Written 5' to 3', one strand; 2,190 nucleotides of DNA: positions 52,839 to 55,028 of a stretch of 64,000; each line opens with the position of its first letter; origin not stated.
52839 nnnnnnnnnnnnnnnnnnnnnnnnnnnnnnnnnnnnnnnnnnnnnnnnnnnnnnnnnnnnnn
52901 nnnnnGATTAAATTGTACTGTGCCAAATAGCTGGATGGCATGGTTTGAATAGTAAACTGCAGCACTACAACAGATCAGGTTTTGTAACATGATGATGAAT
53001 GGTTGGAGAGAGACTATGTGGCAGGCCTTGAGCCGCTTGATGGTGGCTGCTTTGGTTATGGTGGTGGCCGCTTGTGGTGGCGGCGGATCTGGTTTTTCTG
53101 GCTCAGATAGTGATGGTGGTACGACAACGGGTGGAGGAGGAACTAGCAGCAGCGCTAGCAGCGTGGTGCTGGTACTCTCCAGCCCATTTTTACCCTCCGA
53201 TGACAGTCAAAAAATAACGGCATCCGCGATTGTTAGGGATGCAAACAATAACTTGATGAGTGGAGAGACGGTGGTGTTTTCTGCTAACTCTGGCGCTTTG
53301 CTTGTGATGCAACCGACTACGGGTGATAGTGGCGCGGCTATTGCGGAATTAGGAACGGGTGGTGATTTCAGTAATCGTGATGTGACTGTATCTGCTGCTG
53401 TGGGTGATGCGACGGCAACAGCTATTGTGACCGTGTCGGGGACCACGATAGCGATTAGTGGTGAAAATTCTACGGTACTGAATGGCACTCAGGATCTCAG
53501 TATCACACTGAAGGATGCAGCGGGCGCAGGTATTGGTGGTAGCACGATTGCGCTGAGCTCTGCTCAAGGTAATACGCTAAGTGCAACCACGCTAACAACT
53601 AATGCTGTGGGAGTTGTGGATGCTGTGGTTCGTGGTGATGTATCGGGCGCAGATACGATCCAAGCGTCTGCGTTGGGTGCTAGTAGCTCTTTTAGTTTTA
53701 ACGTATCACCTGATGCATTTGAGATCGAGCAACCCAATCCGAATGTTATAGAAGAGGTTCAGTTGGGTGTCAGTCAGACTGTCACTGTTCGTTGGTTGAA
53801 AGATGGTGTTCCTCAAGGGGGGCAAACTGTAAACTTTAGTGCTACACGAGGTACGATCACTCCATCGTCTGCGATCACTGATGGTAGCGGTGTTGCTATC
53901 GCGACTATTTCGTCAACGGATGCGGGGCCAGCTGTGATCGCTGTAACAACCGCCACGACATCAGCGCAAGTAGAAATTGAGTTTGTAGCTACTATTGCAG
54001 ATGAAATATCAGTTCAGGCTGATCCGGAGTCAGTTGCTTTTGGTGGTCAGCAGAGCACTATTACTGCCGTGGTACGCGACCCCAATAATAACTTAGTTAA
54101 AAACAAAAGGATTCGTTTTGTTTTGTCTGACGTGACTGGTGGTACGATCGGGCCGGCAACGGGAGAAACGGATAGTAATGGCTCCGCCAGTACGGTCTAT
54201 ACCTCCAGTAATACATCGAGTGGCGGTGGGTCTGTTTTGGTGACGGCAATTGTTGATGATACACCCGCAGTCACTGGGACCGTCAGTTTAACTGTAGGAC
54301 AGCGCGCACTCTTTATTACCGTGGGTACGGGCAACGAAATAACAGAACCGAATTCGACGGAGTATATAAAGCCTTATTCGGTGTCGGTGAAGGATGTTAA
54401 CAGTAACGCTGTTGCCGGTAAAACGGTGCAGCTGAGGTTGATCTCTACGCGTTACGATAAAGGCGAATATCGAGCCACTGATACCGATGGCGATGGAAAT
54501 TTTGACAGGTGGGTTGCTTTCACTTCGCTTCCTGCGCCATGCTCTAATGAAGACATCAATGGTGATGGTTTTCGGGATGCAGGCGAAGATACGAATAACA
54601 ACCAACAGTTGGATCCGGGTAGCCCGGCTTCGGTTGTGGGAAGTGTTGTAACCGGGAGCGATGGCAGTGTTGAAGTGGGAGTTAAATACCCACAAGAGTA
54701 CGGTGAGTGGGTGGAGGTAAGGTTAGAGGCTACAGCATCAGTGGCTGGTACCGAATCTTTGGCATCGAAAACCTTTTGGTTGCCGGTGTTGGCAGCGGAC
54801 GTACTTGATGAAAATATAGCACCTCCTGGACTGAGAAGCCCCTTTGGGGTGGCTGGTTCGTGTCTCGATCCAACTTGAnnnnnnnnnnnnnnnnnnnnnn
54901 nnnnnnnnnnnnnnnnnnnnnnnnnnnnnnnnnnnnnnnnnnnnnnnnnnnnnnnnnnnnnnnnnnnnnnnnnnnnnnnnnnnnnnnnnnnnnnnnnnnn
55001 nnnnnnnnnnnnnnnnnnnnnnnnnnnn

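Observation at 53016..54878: Invasin-type Ig-repeat lipoprotein inserted into the pilMNOPQ-aroK-aroB operon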

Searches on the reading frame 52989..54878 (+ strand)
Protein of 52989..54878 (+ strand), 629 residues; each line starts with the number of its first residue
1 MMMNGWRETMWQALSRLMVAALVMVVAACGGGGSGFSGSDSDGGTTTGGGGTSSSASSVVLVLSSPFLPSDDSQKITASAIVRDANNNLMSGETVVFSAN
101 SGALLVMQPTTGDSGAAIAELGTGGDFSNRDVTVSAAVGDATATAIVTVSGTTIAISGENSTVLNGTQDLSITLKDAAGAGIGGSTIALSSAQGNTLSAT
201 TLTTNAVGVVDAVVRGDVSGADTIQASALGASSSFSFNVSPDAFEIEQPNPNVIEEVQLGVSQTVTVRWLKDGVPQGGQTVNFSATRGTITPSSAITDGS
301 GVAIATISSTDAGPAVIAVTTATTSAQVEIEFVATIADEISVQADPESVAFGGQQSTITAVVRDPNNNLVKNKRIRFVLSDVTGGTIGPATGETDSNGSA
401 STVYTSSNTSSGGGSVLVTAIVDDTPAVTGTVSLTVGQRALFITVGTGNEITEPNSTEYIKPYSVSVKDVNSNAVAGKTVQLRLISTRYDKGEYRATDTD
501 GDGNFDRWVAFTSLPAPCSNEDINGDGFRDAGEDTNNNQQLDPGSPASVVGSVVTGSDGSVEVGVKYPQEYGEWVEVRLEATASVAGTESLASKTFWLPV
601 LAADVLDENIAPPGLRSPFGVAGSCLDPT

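Call 3: search_protein_families(library=pfam, proteins=[window:52989-54878:+], max_evalue=0.01)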
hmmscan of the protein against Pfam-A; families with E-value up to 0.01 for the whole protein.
window:52989-54878:+ (629 aa): 2 families
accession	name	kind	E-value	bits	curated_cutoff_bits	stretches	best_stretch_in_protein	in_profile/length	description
PF02369.22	Big_1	-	1.1e-34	118.8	34.9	4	342-432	4-90/93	Bacterial Ig-like domain (group 1)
PF01835.25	MG2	-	0.0038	18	32.8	0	353-413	14-74/96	MG2 domain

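Call 4: search_protein_families(library=ncbifam, proteins=[window:52989-54878:+], max_evalue=0.01)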
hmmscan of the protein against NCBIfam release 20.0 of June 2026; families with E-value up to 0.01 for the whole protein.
window:52989-54878:+ (629 aa): 1 family
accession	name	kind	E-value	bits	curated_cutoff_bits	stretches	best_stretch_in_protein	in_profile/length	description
NF033639.1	intimin_alpha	exception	0.00024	19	2050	1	264-450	581-769/940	intimin type alpha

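Call 7: find_homologous_proteins(query=window:53016-54878:+, max_evalue=0.001)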
Query window:53016-54878:+ (620 aa): 789 proteins with E <= 0.001 among 8000 candidates; the best 120 are listed.
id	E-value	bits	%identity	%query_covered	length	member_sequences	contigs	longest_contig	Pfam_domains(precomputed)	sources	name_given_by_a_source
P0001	0.0e+0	1289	100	100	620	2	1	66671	PF02369.23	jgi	-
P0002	1.4e-154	534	67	69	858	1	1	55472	PF02412.24,PF11617.14,PF02369.23,PF09134.17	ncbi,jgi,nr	ncbi:MAG: hypothetical protein GXP10_04480 [Gammaproteobacteria bacterium]|nr:hypothetical protein [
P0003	3.6e-149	516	49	100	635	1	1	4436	PF02369.23,PF09134.17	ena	-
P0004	1.6e-148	514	51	92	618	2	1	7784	PF17789.8,PF02369.23,PF11974.15,PF13620.13,PF09134.17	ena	-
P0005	2.2e-134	467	45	100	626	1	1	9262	PF17789.8,PF02369.23,PF01835.26,PF26198.1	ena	-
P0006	2.6e-134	467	45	93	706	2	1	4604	PF02369.23,PF11974.15,PF24025.2,PF09134.17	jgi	jgi:hypothetical protein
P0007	6.3e-134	466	47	100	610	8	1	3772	PF02369.23,PF01835.26,PF26198.1,PF09134.17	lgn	-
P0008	1.1e-131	458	46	100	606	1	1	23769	PF02369.23,PF26198.1,PF09134.17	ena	-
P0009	2.5e-130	454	44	99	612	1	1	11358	PF02369.23,PF09134.17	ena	-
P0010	8.4e-128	446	46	99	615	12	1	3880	PF17789.8,PF02369.23,PF09134.17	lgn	-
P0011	3.5e-127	444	44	99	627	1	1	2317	PF17789.8,PF02369.23,PF13620.13,PF01835.26,PF26198.1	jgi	-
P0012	8.6e-127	442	47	99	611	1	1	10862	PF17789.8,PF02369.23,PF11974.15,PF01835.26,PF09134.17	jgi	jgi:hypothetical protein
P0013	1.0e-126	442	45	92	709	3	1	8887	PF17789.8,PF02369.23,PF09134.17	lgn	-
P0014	1.9e-126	441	46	93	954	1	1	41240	PF02369.23,PF09134.17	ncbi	-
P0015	2.4e-126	441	43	99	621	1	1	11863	PF17789.8,PF02369.23,PF11974.15,PF13620.13,PF01835.26,PF26198.1,PF09134.17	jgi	jgi:hypothetical protein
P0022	2.4e-125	438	45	99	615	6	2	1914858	PF17789.8,PF02369.23,PF16640.12,PF09134.17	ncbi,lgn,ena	-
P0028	1.9e-124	435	43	92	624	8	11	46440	PF17789.8,PF02369.23,PF09134.17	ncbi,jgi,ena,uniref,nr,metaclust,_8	ncbi:Ig-like domain-containing protein [Salinisphaera sp.]|uniref:Ig-like domain-containing protein 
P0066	6.6e-121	423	47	92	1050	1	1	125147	PF02369.23,PF09134.17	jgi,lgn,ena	-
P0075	6.8e-120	420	45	93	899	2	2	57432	PF17789.8,PF02369.23,PF09134.17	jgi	jgi:hypothetical protein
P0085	9.5e-119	416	45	91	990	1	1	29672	PF17789.8,PF02369.23,PF01835.26,PF09134.17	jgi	jgi:hypothetical protein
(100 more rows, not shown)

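Call 9: find_encoding_contigs(protein=P0022, flank=8000, max_places=3)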
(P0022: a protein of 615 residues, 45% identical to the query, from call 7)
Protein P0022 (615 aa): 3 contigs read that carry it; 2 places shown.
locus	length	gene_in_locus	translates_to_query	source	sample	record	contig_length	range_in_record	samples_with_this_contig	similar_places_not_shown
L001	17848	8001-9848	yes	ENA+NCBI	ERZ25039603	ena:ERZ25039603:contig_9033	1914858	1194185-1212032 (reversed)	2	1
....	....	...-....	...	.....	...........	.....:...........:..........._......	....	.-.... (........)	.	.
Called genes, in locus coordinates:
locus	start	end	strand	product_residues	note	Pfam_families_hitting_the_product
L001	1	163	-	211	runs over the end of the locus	-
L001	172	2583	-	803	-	PF00912:Transgly, PF17092:PCB_OB, PF00905:Transpeptidase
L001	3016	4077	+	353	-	PF11104:PilM_2, PF14450:FtsA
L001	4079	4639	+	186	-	PF05137:PilN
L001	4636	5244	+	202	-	PF04350:PilO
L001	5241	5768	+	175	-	PF04351:PilP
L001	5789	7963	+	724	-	PF11741:AMIN, PF07660:STN, PF21305:type_II_gspD_N0 (faint), PF03958:Secretin_N, PF00263:Secretin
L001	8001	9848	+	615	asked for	PF02369:Big_1, PF09134:Invasin_D3 (weak), PF16640:Big_3_5 (faint), PF17789:MG4 (faint), PF02369:Big_1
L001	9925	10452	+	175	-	PF01202:SKI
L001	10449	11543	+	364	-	PF00465:Fe-ADH (weak), PF13685:Fe-ADH_2, PF01761:DHQ_synthase, PF24621:DHQS_C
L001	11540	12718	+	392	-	PF01966:HD, PF13286:HD_assoc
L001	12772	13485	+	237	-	PF00215:OMPdecase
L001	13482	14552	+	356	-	PF01208:URO-D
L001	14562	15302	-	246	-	PF26621:DUF8198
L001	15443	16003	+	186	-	PF05597:Phasin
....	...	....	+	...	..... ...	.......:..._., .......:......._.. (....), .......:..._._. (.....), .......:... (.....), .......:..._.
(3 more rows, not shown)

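Call 10: find_encoding_contigs(protein=P0028, flank=8000, max_places=3)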
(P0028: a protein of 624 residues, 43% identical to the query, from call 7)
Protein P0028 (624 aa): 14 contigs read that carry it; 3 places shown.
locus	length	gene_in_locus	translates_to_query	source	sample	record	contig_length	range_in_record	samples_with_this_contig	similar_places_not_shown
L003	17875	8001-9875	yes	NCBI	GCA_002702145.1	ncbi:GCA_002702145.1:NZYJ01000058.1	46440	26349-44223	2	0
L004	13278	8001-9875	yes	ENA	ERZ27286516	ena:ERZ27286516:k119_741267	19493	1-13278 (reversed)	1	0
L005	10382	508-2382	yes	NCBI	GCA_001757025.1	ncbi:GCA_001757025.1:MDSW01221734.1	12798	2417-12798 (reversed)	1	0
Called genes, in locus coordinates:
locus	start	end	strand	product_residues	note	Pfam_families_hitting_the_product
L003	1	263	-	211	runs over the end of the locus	-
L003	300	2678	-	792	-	-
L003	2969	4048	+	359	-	PF11104:PilM_2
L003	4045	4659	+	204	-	PF05137:PilN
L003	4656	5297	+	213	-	-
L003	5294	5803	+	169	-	PF04351:PilP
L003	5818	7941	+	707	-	-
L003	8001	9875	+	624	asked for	PF02369:Big_1, PF09134:Invasin_D3 (weak), PF17789:MG4 (faint), PF02369:Big_1, PF09134:Invasin_D3 (weak)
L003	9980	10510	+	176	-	PF13238:AAA_18, PF13671:AAA_33 (weak), PF01202:SKI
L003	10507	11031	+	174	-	PF06271:RDD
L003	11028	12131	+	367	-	PF13685:Fe-ADH_2, PF01761:DHQ_synthase, PF24621:DHQS_C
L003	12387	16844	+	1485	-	PF00310:GATase_2, PF04898:Glu_syn_central, PF01645:Glu_synthase, PF01070:FMN_dh (faint), PF01493:GXGXG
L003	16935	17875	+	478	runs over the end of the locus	-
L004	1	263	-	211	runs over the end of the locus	-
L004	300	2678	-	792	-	PF00912:Transgly, PF17092:PCB_OB, PF00905:Transpeptidase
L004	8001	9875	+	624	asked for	PF02369:Big_1, PF09134:Invasin_D3 (weak), PF17789:MG4 (faint), PF02369:Big_1, PF09134:Invasin_D3 (weak)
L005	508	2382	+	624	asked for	PF02369:Big_1, PF09134:Invasin_D3 (weak), PF17789:MG4 (faint), PF02369:Big_1, PF09134:Invasin_D3 (weak)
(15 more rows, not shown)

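Call 12: find_related_loci(query=A1, collection=genome_contigs, flank=6000)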
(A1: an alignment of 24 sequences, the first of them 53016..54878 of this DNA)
Query A1 (620 aa) in genome_contigs; peptide patterns used: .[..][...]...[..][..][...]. (x = any residue, [..] = any of these).
328 stretches matched a pattern; 161 encode a relative of the query (tblastn E <= 1e-3); the best 80 are kept; 80 distinct loci.
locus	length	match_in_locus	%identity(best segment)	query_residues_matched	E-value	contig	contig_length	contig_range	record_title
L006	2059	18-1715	52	48-620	8e-175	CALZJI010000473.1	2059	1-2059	MAG: uncultured Chromatiaceae bacterium isolate FCS_M_Gamma_042 genome assembly, contig: k121_1083845, whole genome shot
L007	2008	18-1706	52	48-616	3e-164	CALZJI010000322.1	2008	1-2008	MAG: uncultured Chromatiaceae bacterium isolate FCS_M_Gamma_042 genome assembly, contig: k121_556580, whole genome shotg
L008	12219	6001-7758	46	20-619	3e-134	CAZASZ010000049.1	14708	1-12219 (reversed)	MAG TPA_asm: uncultured Gammaproteobacteria bacterium isolate binchicken_co275_411 genome assembly, contig: NODE_5830_le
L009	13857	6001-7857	44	1-618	3e-133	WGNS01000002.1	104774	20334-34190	MAG: Gammaproteobacteria bacterium isolate RI_283 c_000000006692, whole genome shotgun sequence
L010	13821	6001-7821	45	3-616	3e-128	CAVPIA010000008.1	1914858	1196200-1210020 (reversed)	MAG: uncultured Gammaproteobacteria bacterium isolate MFD09964.bin.1.93 genome assembly, contig: contig_9033, whole geno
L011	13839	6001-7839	44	5-618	8e-128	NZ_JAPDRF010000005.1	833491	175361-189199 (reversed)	Lentisalinibacter sediminis strain C23 scaffold5_size833527, whole genome shotgun sequence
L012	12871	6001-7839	44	5-618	2e-127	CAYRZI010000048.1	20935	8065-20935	MAG TPA_asm: uncultured Woeseiaceae bacterium isolate SRP141376_co4_177 genome assembly, contig: NODE_4450_length_20935_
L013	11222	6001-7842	44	5-618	3e-127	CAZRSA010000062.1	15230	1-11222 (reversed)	MAG TPA_asm: uncultured Woeseiaceae bacterium isolate binchicken_co17_115 genome assembly, contig: NODE_9195_length_1523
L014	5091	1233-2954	45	48-616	2e-127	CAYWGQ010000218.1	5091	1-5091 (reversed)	MAG TPA_asm: uncultured Gammaproteobacteria bacterium isolate SRP268622_co1_30 genome assembly, contig: NODE_41419_lengt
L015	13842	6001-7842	43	4-618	1e-126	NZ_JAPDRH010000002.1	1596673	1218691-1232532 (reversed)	Lentisalinibacter salinarum strain X77 scaffold2_size1596652, whole genome shotgun sequence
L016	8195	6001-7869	43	1-616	1e-133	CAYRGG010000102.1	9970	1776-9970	MAG TPA_asm: uncultured Candidatus Competibacteraceae bacterium isolate SRP063590_co1_114 genome assembly, contig: NODE_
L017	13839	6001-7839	42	5-618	6e-124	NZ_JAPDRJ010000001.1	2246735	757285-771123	Lentisalinibacter orientalis strain YNA5901 scaffold1_size2246693, whole genome shotgun sequence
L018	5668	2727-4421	43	52-618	6e-124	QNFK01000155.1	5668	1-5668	MAG: Gammaproteobacteria bacterium isolate B5_G11 B5_Guay11_scaffold_03846, whole genome shotgun sequence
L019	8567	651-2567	41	1-616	1e-123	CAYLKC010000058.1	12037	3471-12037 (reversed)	MAG TPA_asm: uncultured Chromatiales bacterium isolate SRP193661_co1_52 genome assembly, contig: NODE_5298_length_12037_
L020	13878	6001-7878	41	1-619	9e-121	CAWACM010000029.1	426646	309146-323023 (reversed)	MAG: uncultured proteobacterium isolate MFD09286.bin.2.121 genome assembly, contig: contig_90157, whole genome shotgun s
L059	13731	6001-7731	42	48-619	4e-106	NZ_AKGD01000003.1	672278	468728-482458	Hydrocarboniphaga effusa AP103 245_3, whole genome shotgun sequence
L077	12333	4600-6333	38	41-618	5e-96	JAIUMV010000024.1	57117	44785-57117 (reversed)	MAG: Marinobacter sp. isolate PBR18_bin50 bin50.contig0023, whole genome shotgun sequence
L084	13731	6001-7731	40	48-618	4e-94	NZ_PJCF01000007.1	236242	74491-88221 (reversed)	Paraglaciecola sp. MB-3u-78 contig11, whole genome shotgun sequence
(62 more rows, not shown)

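Call 17: search_protein_families(library=pfam, proteins=[L084:1148-2128:+, L084:2133-2798:+, L084:2802-3182:+, L084:3219-3710:+, L084:3997-5370:-, L084:5533-7740:+, L084:7819-9159:-, L084:9470-12112:+, L084:12193-12762:+, L084:40-873:+], max_evalue=0.0001)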
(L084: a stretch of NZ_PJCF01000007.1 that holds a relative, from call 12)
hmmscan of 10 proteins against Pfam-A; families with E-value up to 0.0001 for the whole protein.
L084:1148-2128:+ (326 aa): 1 family
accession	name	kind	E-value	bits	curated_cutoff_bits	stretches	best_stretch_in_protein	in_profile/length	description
PF13406.11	SLT_2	-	3e-104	348.8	24.3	1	27-320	2-292/292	Transglycosylase SLT domain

L084:2133-2798:+ (221 aa): 1 family
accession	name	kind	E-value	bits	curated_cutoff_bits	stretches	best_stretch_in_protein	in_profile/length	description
PF01557.24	FAA_hydrolase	-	5.6e-49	167.1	23.9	1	20-198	1-186/214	Fumarylacetoacetate (FAA) hydrolase C-terminal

L084:2802-3182:+ (126 aa): 0 families

L084:3219-3710:+ (163 aa): 1 family
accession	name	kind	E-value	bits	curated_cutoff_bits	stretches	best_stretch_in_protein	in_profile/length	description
PF03692.20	CxxCxxCC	-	1.7e-09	38.7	23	1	22-102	2-84/85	Putative zinc- or iron-chelating domain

L084:3997-5370:- (457 aa): 1 family
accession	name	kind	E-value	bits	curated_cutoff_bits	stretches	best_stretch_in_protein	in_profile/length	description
PF00375.23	SDF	-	2.8e-128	428.7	27.9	1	19-426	1-386/387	Sodium:dicarboxylate symporter family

L084:5533-7740:+ (735 aa): 3 families
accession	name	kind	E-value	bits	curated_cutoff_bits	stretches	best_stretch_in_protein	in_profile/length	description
PF02369.22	Big_1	-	3.9e-38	129.9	34.9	3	271-335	17-83/93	Bacterial Ig-like domain (group 1)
PF17789.7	MG4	-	2.6e-06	28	24.7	0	273-331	16-71/95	Macroglobulin domain MG4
PF01835.25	MG2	-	6.5e-05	23.6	32.8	0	463-515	14-66/96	MG2 domain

L084:7819-9159:- (446 aa): 1 family
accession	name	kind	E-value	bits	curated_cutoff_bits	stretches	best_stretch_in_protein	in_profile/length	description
PF04996.17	AstB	-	5.9e-220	731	27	1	3-444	2-443/443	Succinylarginine dihydrolase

L084:9470-12112:+ (880 aa): 5 families
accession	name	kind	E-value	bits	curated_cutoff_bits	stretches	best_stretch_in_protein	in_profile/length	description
PF01131.25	Topoisom_bac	-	1.9e-126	422.8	35.1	1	164-572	2-410/411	DNA topoisomerase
PF08272.16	Zn_Ribbon_Topo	-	6.1e-32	109.5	25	2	832-872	1-40/41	Topoisomerase I zinc-ribbon-like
PF01751.28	Toprim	-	4.1e-23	81.8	23.1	1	5-149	2-96/96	Toprim domain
PF21372.3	Zn_ribbon_bTOP1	-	1.2e-22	79.9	27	1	660-703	2-45/45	Topoisomerase I, zinc finger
PF01396.24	Zn_ribbon_Top1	-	1.5e-17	63.5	32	1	717-752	2-38/39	Topoisomerase DNA binding C4 zinc finger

L084:12193-12762:+ (189 aa): 1 family
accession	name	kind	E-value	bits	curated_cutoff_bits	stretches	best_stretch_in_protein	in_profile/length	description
PF09831.14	DUF2058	-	8.5e-58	195.8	25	1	4-189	1-174/174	Uncharacterized protein conserved in bacteria (DUF2058)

L084:40-873:+ (277 aa): 3 families
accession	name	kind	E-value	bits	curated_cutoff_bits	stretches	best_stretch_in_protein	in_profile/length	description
PF21293.2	RNAseD_HRDC_C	-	1.8e-18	66.5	25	1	192-260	2-66/66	Ribonuclease D, C-terminal HRDC domain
PF00570.28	HRDC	-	1.4e-15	57.4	23.8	1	106-169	5-68/68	HRDC domain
PF01612.26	DNA_pol_A_exo1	-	4.7e-13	49.7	23.6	1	5-59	118-172/173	3'-5' exonuclease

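Call 21: search_protein_families(library=pfam, proteins=[L059:1238-2731:-, L059:2740-3735:-, L059:3682-4755:+, L059:3802-4797:-, L059:4748-5500:+, L059:7768-8850:-, L059:7813-8928:+, L059:9006-10097:+, L059:10102-11424:+, L059:11892-13571:-], max_evalue=0.0001)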
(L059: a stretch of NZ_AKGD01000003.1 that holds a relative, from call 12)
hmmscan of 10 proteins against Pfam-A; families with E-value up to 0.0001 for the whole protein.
L059:1238-2731:- (497 aa): 0 families

L059:2740-3735:- (331 aa): 0 families

L059:3682-4755:+ (357 aa): 1 family
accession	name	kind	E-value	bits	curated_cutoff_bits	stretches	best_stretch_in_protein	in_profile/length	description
PF00528.27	BPD_transp_1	-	1e-28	100.8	26.4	1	175-355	2-183/184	Binding-protein-dependent transport system inner membrane component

L059:3802-4797:- (331 aa): 0 families

L059:4748-5500:+ (250 aa): 6 families
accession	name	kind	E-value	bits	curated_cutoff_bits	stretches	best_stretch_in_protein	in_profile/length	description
PF00005.33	ABC_tran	-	1.8e-40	139.1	25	1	26-174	1-137/137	ABC transporter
PF13304.12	AAA_21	-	5.3e-10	40.3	27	0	143-203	235-298/304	AAA domain, putative AbiEii toxin, Type IV TA system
PF02463.25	SMC_N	-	1.3e-09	38.3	40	1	135-213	126-207/220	RecF/RecN/SMC N terminal domain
PF09818.15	ABC_ATPase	-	1.4e-05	24.7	23.2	0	31-58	75-101/283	P-loop domain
PF13191.12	AAA_16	-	4.2e-05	24.5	32.6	1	32-58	18-46/167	AAA ATPase domain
PF13555.12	AAA_29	-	8e-05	22.8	27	0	29-53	15-39/61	P-loop containing region of AAA domain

L059:7768-8850:- (360 aa): 0 families

L059:7813-8928:+ (371 aa): 6 families
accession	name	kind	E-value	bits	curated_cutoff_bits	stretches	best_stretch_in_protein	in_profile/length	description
PF01262.27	AlaDh_PNT_C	-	3.3e-88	295.1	23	1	141-353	1-214/214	Alanine dehydrogenase/PNT, C-terminal domain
PF05222.21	AlaDh_PNT_N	-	9.3e-50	168.8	30.4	1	4-137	1-136/136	Alanine dehydrogenase/PNT, N-terminal domain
PF02826.25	2-Hacid_dh_C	-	4.8e-08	33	25.1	1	166-268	34-127/178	D-isomer specific 2-hydroxyacid dehydrogenase, NAD binding domain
PF01488.26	Shikimate_DH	-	5.5e-07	30.2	24.3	1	166-269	10-113/138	Shikimate / quinate 5-dehydrogenase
PF13241.12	NAD_binding_7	-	1.7e-05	25.8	22.1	1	169-269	8-93/104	Putative NAD(P)-binding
PF03446.21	NAD_binding_2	-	2.2e-05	25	21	0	171-267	2-92/161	NAD binding domain of 6-phosphogluconate dehydrogenase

L059:9006-10097:+ (363 aa): 0 families

L059:10102-11424:+ (440 aa): 1 family
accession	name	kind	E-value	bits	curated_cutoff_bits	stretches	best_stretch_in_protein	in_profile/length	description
PF08085.16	Entericidin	-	3e-08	33.9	23.3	1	412-429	1-18/20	Entericidin EcnA/B family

L059:11892-13571:- (559 aa): 0 families
